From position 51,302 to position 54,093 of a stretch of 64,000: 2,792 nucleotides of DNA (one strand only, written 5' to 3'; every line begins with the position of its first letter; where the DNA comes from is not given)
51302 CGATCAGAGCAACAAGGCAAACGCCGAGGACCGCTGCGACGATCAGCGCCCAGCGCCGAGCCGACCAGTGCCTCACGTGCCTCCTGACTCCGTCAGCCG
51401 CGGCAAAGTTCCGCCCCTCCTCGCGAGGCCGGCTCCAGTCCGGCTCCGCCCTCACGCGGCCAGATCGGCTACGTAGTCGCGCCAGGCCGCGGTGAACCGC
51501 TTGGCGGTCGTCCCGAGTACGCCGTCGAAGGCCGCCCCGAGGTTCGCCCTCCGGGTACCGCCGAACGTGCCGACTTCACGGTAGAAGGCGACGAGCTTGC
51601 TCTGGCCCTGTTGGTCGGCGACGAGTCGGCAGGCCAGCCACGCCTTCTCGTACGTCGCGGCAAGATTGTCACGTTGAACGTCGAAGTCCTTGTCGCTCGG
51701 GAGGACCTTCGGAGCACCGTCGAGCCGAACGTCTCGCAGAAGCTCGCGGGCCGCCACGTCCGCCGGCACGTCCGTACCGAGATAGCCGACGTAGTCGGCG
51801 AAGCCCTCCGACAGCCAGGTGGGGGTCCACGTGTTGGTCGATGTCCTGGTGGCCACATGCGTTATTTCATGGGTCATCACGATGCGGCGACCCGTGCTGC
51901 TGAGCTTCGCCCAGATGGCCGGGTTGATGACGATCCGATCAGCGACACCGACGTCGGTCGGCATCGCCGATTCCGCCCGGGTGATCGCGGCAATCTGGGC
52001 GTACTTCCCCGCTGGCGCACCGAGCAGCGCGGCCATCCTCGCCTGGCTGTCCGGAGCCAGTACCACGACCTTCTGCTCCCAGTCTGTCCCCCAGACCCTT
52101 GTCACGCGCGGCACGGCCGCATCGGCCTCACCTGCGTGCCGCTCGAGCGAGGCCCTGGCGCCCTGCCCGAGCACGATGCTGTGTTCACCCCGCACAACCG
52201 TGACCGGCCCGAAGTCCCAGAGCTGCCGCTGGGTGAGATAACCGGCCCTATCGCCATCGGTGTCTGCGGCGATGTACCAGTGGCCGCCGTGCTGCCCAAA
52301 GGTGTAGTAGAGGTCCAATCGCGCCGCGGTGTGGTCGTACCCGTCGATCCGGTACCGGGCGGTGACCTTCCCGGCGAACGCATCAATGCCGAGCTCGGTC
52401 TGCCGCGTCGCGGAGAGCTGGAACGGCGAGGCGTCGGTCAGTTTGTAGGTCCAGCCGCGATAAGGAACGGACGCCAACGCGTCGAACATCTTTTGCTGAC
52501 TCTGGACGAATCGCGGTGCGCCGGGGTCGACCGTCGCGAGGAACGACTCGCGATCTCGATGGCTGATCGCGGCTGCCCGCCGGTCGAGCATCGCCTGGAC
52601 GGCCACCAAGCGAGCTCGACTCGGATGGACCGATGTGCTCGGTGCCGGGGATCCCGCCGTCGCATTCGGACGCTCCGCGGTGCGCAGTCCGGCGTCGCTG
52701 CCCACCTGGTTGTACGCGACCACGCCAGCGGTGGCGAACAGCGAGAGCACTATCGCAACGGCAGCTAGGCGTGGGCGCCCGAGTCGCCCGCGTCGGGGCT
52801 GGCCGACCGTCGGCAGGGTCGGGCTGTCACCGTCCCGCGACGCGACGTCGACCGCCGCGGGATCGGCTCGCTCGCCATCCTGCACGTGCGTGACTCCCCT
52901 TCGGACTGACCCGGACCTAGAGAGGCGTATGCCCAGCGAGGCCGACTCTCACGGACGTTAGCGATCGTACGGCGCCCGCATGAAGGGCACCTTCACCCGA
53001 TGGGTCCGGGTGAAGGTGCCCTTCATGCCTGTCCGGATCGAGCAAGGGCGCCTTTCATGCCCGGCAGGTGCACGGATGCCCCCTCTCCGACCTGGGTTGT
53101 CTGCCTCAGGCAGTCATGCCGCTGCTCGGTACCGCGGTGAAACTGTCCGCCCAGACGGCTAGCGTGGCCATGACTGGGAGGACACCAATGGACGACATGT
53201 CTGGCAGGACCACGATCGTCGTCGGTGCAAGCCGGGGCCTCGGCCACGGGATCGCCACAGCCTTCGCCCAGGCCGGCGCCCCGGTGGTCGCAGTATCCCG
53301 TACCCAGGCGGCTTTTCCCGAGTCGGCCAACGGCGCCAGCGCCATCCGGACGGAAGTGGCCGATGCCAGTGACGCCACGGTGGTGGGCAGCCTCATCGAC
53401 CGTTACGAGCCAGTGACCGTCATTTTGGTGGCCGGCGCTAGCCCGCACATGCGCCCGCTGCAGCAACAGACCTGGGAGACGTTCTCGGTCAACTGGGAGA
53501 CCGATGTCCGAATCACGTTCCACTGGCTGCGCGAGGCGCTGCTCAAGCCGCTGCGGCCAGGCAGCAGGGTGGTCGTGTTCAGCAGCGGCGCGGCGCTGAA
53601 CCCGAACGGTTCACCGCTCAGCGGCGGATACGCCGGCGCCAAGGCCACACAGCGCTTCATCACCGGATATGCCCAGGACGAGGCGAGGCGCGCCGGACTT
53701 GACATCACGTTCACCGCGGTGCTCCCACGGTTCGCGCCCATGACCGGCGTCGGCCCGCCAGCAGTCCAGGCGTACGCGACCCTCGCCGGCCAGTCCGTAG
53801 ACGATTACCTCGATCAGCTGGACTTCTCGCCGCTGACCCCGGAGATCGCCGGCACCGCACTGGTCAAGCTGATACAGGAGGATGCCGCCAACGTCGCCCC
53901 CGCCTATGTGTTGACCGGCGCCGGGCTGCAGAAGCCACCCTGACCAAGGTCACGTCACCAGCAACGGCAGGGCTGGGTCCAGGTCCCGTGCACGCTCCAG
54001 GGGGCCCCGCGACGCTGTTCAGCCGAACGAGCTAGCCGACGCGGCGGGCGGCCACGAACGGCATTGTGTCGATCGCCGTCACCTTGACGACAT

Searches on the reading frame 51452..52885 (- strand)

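Call 4: search_protein_families(library=pfam, proteins=[window:51452-52885:-], max_evalue=0.01)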
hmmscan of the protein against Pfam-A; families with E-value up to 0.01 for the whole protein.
window:51452-52885:- (477 aa): 2 families
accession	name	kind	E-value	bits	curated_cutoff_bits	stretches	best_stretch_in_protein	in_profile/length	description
PF13485.12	Peptidase_MA_2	-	0.00095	19.5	32.4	1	326-472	60-199/201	Peptidase MA superfamily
PF01433.26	Peptidase_M1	-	0.00096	19.3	27.7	1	318-388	52-122/218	Peptidase family M1 domain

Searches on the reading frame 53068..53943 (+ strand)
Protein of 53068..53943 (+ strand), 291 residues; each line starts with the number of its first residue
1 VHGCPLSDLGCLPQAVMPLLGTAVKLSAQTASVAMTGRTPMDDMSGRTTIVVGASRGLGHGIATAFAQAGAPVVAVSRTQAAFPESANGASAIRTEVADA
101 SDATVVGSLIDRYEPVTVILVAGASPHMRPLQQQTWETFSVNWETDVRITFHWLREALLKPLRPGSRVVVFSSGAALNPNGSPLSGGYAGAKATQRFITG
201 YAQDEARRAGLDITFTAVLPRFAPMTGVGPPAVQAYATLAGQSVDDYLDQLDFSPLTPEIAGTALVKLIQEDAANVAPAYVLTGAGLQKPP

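Call 4: search_protein_families(library=pfam, proteins=[window:53068-53943:+], max_evalue=0.01)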
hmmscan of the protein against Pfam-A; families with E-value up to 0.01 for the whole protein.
window:53068-53943:+ (291 aa): 4 families
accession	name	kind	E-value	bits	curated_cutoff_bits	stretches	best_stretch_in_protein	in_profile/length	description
PF00106.31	adh_short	-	3.7e-13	49.8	26.6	1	48-221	2-180/195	short chain dehydrogenase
PF13561.12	adh_short_C2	-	4.4e-08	33.4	27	1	53-202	1-157/236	Enoyl-(Acyl carrier protein) reductase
PF01370.27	Epimerase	-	4.1e-06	26.8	20.9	1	50-179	2-121/240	NAD dependent epimerase/dehydratase family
PF08659.16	KR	-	7e-05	23.2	22.6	1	48-202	2-163/180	KR domain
